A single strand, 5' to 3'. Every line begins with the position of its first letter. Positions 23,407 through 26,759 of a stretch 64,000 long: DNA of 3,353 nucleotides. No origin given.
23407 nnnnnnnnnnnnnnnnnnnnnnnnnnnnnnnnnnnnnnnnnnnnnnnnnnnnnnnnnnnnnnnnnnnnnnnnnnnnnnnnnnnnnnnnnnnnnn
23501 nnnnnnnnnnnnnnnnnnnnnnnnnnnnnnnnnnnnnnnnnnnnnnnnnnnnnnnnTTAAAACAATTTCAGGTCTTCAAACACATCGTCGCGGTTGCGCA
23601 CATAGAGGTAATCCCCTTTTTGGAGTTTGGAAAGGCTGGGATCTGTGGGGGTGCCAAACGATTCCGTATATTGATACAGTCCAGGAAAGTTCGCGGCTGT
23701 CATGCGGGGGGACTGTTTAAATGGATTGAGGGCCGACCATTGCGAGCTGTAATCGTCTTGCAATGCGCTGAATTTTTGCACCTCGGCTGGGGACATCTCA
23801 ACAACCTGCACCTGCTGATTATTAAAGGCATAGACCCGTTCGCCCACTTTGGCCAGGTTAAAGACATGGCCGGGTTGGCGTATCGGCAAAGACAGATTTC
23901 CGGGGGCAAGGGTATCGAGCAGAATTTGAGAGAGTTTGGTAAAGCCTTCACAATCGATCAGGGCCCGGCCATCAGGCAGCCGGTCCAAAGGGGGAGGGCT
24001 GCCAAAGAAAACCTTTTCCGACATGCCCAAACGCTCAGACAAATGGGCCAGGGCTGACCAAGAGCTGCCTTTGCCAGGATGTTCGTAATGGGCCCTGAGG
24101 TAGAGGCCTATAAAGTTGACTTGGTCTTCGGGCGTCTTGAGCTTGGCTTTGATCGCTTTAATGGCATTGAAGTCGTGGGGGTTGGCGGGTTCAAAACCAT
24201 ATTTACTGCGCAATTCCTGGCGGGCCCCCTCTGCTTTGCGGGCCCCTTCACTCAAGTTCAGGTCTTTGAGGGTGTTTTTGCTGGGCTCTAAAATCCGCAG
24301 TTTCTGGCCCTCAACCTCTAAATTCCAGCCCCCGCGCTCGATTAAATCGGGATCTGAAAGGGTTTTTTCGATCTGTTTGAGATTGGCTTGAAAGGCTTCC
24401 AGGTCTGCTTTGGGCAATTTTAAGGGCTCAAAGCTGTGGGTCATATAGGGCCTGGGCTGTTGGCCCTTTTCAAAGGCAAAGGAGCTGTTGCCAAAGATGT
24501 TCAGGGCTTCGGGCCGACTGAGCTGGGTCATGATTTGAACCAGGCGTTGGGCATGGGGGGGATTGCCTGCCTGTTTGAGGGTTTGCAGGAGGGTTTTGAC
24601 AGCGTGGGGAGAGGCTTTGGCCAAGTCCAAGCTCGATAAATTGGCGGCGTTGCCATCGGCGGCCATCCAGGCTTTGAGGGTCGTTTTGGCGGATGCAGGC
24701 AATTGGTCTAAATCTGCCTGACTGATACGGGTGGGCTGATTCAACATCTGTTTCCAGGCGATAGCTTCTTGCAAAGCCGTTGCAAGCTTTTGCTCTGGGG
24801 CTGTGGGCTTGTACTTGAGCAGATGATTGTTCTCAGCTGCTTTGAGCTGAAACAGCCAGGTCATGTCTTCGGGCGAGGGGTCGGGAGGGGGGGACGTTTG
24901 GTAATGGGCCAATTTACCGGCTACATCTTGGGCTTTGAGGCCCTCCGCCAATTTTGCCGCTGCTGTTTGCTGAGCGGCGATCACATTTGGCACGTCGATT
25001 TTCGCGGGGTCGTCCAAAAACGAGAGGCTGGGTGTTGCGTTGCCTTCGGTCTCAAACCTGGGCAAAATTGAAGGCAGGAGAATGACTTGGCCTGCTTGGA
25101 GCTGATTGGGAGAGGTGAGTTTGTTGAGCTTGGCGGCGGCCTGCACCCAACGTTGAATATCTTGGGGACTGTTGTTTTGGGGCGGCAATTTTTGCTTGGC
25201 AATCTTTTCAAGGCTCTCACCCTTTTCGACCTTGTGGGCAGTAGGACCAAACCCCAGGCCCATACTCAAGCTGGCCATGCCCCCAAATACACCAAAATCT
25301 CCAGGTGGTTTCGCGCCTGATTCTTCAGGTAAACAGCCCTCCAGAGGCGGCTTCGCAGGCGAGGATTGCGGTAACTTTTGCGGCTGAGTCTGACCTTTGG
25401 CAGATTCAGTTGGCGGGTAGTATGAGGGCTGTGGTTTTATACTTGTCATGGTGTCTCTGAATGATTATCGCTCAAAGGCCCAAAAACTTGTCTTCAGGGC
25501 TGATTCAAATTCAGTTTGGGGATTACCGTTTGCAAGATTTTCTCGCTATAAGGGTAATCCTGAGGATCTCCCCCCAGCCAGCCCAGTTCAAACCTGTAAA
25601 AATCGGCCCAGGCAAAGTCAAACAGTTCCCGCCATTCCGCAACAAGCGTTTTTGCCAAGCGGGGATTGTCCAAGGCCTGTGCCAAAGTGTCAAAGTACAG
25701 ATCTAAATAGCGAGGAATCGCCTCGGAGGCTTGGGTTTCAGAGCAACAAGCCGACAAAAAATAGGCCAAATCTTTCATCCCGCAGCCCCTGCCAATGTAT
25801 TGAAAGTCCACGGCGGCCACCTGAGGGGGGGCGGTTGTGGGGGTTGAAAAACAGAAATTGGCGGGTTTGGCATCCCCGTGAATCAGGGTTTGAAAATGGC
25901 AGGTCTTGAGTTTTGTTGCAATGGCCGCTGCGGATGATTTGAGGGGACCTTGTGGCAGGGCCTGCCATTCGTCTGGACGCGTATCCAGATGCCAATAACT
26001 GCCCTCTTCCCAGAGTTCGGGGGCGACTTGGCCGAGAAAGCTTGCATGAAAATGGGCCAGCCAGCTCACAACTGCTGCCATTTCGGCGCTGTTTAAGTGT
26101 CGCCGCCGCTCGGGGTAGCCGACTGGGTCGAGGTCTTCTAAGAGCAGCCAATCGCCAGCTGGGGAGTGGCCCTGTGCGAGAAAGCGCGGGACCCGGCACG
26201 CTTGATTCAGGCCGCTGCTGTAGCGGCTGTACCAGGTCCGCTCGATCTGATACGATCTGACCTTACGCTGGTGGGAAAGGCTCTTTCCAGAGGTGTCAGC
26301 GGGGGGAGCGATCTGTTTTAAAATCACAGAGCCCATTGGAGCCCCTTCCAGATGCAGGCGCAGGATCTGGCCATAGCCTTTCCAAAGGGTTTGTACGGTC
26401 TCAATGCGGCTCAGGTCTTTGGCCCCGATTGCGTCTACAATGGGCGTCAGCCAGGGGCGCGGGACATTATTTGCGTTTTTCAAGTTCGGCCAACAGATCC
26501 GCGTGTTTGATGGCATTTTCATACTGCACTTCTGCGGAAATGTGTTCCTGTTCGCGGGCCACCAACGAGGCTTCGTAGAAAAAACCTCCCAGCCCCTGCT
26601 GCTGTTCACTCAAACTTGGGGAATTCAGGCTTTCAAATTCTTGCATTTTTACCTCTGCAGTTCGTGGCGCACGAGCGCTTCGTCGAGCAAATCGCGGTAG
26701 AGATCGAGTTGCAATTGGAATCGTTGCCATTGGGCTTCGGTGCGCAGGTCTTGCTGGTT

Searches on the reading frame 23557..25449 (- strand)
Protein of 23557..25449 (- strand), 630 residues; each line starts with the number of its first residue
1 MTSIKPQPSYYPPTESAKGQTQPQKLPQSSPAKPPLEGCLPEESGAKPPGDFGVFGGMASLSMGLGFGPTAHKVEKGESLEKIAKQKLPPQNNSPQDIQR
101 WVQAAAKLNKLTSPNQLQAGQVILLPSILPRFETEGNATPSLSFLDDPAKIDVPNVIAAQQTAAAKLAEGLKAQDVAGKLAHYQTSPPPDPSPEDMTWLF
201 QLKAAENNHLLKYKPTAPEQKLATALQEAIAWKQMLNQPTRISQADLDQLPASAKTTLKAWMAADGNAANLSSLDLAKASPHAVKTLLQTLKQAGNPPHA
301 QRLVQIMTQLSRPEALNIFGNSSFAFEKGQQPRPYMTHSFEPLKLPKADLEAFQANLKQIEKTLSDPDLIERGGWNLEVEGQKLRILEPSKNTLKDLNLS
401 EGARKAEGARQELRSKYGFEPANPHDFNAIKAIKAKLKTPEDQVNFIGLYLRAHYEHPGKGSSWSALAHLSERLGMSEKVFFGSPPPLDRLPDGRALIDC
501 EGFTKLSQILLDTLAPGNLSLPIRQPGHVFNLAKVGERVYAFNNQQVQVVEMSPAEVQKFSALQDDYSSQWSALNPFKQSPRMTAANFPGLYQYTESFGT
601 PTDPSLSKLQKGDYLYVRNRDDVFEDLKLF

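Call 9: search_protein_families(library=pfam, proteins=[window:23557-25449:-], max_evalue=0.00001)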
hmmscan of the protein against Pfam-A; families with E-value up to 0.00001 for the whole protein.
window:23557-25449:- (630 aa): 1 family
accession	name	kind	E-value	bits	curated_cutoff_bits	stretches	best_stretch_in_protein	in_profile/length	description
PF01476.26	LysM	-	5.6e-07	29.9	20.9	1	72-126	1-43/43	LysM domain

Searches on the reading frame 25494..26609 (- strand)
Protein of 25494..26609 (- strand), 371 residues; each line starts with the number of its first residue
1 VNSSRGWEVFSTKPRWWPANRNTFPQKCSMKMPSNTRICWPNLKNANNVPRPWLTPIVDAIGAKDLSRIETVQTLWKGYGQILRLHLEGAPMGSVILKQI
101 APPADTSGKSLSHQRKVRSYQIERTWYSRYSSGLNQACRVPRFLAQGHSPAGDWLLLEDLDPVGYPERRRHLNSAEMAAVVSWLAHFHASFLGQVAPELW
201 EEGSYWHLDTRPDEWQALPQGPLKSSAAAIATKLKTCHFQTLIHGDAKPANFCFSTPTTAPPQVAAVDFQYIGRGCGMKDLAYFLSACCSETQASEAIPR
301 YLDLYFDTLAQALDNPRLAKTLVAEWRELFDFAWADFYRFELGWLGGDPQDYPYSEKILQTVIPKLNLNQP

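Call 9: search_protein_families(library=pfam, proteins=[window:25494-26609:-], max_evalue=0.00001)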
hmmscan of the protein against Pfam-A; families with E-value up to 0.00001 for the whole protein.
window:25494-26609:- (371 aa): 3 families
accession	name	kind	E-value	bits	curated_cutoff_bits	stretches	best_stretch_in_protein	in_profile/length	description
PF02958.26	EcKL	-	1.9e-17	64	22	1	235-314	210-290/294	Ecdysteroid kinase-like family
PF01636.29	APH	-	5.9e-08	33.2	23.2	1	135-306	52-230/239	Phosphotransferase enzyme family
PF07914.17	DUF1679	-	3.4e-07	29.9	24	1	239-315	267-344/414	Uncharacterized oxidoreductase dhs-27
